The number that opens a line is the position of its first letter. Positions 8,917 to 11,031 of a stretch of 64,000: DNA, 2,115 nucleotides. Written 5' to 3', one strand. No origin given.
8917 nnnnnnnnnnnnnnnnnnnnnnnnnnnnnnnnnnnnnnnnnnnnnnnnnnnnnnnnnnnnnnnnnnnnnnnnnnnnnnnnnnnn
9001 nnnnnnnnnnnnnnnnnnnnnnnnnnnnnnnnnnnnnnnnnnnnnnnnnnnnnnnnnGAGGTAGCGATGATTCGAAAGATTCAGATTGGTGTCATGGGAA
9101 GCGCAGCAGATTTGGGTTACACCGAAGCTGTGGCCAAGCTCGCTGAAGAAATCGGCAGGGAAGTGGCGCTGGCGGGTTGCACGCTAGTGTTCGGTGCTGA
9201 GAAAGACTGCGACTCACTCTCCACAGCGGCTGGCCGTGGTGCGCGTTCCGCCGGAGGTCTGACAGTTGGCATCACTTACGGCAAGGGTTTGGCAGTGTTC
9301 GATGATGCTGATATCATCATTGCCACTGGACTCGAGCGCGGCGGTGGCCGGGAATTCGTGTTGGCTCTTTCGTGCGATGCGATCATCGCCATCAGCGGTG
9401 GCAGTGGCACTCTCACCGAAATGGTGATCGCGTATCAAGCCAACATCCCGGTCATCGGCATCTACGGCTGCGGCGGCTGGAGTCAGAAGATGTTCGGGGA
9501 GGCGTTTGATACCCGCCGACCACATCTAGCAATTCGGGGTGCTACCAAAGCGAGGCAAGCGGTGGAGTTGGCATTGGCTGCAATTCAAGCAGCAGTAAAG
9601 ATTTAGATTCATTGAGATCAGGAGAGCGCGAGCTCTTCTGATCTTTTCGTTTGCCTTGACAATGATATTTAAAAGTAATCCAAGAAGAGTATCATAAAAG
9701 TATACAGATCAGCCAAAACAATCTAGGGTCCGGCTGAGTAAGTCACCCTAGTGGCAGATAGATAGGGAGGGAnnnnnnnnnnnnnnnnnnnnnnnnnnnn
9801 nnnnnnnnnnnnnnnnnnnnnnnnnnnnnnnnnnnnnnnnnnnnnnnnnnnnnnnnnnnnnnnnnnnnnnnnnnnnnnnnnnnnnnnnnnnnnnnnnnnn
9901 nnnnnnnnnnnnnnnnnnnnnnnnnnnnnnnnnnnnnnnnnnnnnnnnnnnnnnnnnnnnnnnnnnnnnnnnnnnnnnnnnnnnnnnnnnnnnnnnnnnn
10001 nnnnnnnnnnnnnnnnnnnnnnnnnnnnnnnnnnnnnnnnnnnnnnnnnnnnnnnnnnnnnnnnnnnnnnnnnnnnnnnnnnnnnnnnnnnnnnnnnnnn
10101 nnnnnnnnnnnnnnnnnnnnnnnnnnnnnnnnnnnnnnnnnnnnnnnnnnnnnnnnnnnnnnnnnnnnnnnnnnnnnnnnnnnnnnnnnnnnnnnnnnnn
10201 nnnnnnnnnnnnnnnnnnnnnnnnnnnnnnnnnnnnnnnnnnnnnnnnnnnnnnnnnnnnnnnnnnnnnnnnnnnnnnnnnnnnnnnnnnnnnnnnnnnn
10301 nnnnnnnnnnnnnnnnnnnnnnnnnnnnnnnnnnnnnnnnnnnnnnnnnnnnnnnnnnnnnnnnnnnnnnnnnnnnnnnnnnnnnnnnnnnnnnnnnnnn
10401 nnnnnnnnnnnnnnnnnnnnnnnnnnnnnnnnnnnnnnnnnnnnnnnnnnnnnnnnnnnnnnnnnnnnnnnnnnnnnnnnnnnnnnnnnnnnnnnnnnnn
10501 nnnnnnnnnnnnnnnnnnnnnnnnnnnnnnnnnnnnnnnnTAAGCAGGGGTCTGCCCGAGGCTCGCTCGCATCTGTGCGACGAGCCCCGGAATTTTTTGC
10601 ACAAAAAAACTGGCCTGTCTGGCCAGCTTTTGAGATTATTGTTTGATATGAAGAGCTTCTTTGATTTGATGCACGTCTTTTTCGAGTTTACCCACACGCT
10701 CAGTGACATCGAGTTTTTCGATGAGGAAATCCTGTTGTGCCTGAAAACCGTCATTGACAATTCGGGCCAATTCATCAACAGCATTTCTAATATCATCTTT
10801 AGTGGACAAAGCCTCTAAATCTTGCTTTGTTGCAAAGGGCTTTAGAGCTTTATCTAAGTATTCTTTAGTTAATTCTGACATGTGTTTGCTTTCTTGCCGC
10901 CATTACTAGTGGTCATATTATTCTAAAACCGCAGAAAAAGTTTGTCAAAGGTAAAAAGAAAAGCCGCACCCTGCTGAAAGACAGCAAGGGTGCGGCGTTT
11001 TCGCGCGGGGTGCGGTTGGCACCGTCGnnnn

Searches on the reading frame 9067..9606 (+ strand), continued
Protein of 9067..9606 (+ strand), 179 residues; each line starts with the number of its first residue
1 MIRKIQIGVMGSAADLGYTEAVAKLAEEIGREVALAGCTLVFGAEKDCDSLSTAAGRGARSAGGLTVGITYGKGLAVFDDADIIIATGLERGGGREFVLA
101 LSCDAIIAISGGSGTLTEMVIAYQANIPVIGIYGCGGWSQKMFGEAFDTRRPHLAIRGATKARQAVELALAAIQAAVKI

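Call 69: fold_search(model_id=the predicted structure, library=pdb)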
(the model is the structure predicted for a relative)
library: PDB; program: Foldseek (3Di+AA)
matches with E <= 10: 1525; with E <= 0.001: 103
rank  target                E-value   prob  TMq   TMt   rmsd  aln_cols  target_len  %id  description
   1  1rcu_A                3.2e-11  1.00  0.80  0.84   2.7       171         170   29  X-RAY STRUCTURE OF TM1055 NORTHEAST STRUCTURAL GENOMICS CONSORTIUM TARGET VT76 (released 2003-12-02)
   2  6y01_BBB              8.7e-11  1.00  0.79  0.86   2.6       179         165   31  The structure of the molybdenum cofactor binding protein from the phototrophic bacterium Rippkaea orientalis (released 2020-09-16)
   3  6y01_CCC              1.2e-10  1.00  0.78  0.85   2.6       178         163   31  The structure of the molybdenum cofactor binding protein from the phototrophic bacterium Rippkaea orientalis (released 2020-09-16)
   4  6y01_AAA              1.4e-10  1.00  0.77  0.84   2.9       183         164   30  The structure of the molybdenum cofactor binding protein from the phototrophic bacterium Rippkaea orientalis (released 2020-09-16)
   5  6y01_DDD              6.2e-10  1.00  0.78  0.84   2.9       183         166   31  The structure of the molybdenum cofactor binding protein from the phototrophic bacterium Rippkaea orientalis (released 2020-09-16)
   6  2iz5_B                8.3e-10  1.00  0.75  0.83   2.8       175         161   30  FUNCTION AND STRUCTURE OF THE MOLYBDENUM COFACTOR CARRIER PROTEIN MCP FROM CHLAMYDOMONAS REINHARDTII (released 2006-07-26)
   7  2iz7_A                1.9e-09  1.00  0.77  0.84   2.8       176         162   29  structure of Moco Carrier Protein from Chlamydomonas reinhardtii (released 2006-07-27)
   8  2iz7_B                3.4e-09  1.00  0.71  0.78   4.0       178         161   30  structure of Moco Carrier Protein from Chlamydomonas reinhardtii (released 2006-07-27)
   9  2iz5_A                4.9e-09  1.00  0.76  0.85   2.8       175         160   30  FUNCTION AND STRUCTURE OF THE MOLYBDENUM COFACTOR CARRIER PROTEIN MCP FROM CHLAMYDOMONAS REINHARDTII (released 2006-07-26)
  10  2iz6_A                5.9e-09  1.00  0.74  0.83   3.0       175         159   28  Structure of the Chlamydomonas rheinhardtii Moco Carrier Protein (released 2006-07-26)
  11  3qua_A                6.2e-09  1.00  0.72  0.72   4.0       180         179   26  Crystal structure of a putative uncharacterized protein and possible Molybdenum cofactor protein from Mycobacterium sm (released 2011-03-09)
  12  2iz5_C                8.4e-09  1.00  0.73  0.82   2.9       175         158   31  FUNCTION AND STRUCTURE OF THE MOLYBDENUM COFACTOR CARRIER PROTEIN MCP FROM CHLAMYDOMONAS REINHARDTII (released 2006-07-26)
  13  7w2i_A                9.5e-09  1.00  0.71  0.70   4.2       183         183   23  Crystal structure of LOG (Rv1205) from Mycobacterium tuberculosis (released 2022-07-06)
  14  2iz5_D                1.3e-08  1.00  0.77  0.85   2.8       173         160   30  FUNCTION AND STRUCTURE OF THE MOLYBDENUM COFACTOR CARRIER PROTEIN MCP FROM CHLAMYDOMONAS REINHARDTII (released 2006-07-26)
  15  3sbx_A                3.3e-08  1.00  0.72  0.73   3.9       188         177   21  Crystal structure of a putative uncharacterized protein from Mycobacterium marinum bound to adenosine 5'-monophosphate (released 2011-06-15)
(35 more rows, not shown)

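Call 74: search_protein_families(library=pfam, proteins=[L036:4696-4938:+, L077:4289-4879:+, L001:6534-6791:+, L003:7309-8457:+, L093:5238-5567:+, L001:8288-8815:+], max_evalue=0.05)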
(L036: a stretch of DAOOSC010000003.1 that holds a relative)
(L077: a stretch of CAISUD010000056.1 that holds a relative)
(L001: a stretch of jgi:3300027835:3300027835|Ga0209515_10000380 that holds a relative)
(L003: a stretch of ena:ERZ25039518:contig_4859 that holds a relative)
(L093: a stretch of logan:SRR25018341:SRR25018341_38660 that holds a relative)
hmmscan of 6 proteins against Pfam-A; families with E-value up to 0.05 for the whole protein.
L036:4696-4938:+ (80 aa): 0 families

L077:4289-4879:+ (196 aa): 0 families

L001:6534-6791:+ (85 aa): 0 families

L003:7309-8457:+ (382 aa): 0 families

L093:5238-5567:+ (109 aa): 0 families

L001:8288-8815:+ (175 aa): 0 families

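Call 80: search_protein_families(library=pfam, proteins=[L096:4744-4920:+, L096:4940-5224:+, L096:5235-5441:+, L096:6064-6321:-, L096:6338-6643:-, L096:8105-8431:+], max_evalue=0.05)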
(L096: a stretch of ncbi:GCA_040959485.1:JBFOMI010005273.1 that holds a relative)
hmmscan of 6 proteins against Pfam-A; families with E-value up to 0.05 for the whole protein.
L096:4744-4920:+ (58 aa): 1 family
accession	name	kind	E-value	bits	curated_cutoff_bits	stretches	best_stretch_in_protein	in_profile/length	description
PF02755.20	RPEL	-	3.9e-05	23.6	23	1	16-29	10-23/24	RPEL repeat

L096:4940-5224:+ (94 aa): 0 families

L096:5235-5441:+ (68 aa): 0 families

L096:6064-6321:- (85 aa): 0 families

L096:6338-6643:- (101 aa): 2 families
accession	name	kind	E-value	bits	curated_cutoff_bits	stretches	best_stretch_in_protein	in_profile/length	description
PF11781.13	Zn_ribbon_RRN7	-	0.0052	16.8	27.1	0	21-32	17-28/32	Zinc-finger of RNA-polymerase I-specific TFIIB, Rrn7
PF14803.11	Zn_ribbon_Nudix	-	0.047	14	25.6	0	26-34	1-9/34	Nudix N-terminal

L096:8105-8431:+ (108 aa): 2 families
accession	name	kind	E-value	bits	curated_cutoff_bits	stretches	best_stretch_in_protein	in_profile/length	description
PF15133.11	TASL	-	0.039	14.1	27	1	23-100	209-284/300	TLR adaptor interacting with SLC15A4 on the lysosome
PF10115.14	HlyU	-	0.047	14.2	27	0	16-89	20-90/91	Transcriptional activator HlyU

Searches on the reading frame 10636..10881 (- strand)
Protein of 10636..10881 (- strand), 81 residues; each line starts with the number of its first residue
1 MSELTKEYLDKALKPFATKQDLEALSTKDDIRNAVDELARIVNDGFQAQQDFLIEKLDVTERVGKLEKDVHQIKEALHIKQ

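Call 3: search_protein_families(library=pfam, proteins=[window:10636-10881:-], max_evalue=0.1)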
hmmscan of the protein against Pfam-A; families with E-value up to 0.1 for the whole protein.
window:10636-10881:- (81 aa): 0 families

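Call 4: search_protein_families(library=ncbifam, proteins=[window:10636-10881:-], max_evalue=0.1)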
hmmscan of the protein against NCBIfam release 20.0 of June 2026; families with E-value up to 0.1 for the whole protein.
window:10636-10881:- (81 aa): 3 families
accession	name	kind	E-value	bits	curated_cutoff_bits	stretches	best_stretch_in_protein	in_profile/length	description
NF047410.1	CotG_ExsB_Nterm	domain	0.014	15.3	28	1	27-39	2-14/26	CotG/ExsB N-terminal domain-containing protein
NF011001.0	PRK14427.1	equivalog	0.024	14.9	100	1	17-76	35-94/105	acylphosphatase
TIGR00255.1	TIGR00255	hypoth_equivalog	0.027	14.1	167.5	0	4-43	132-171/291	YicC/YloC family endoribonuclease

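Call 6: search_protein_families(library=padloc, proteins=[window:10636-10881:-], max_evalue=0.1)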
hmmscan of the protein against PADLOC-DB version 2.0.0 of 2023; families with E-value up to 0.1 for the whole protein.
window:10636-10881:- (81 aa): 0 families

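Call 7: search_protein_families(library=phrogs, proteins=[window:10636-10881:-], max_evalue=0.1)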
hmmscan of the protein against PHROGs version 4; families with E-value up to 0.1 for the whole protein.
window:10636-10881:- (81 aa): 2 families
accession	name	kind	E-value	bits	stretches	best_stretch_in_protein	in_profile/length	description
phrog_6136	-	unknown function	0.078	13.9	0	59-77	39-57/120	-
phrog_16381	-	unknown function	0.093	10.5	1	1-75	763-836/2681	-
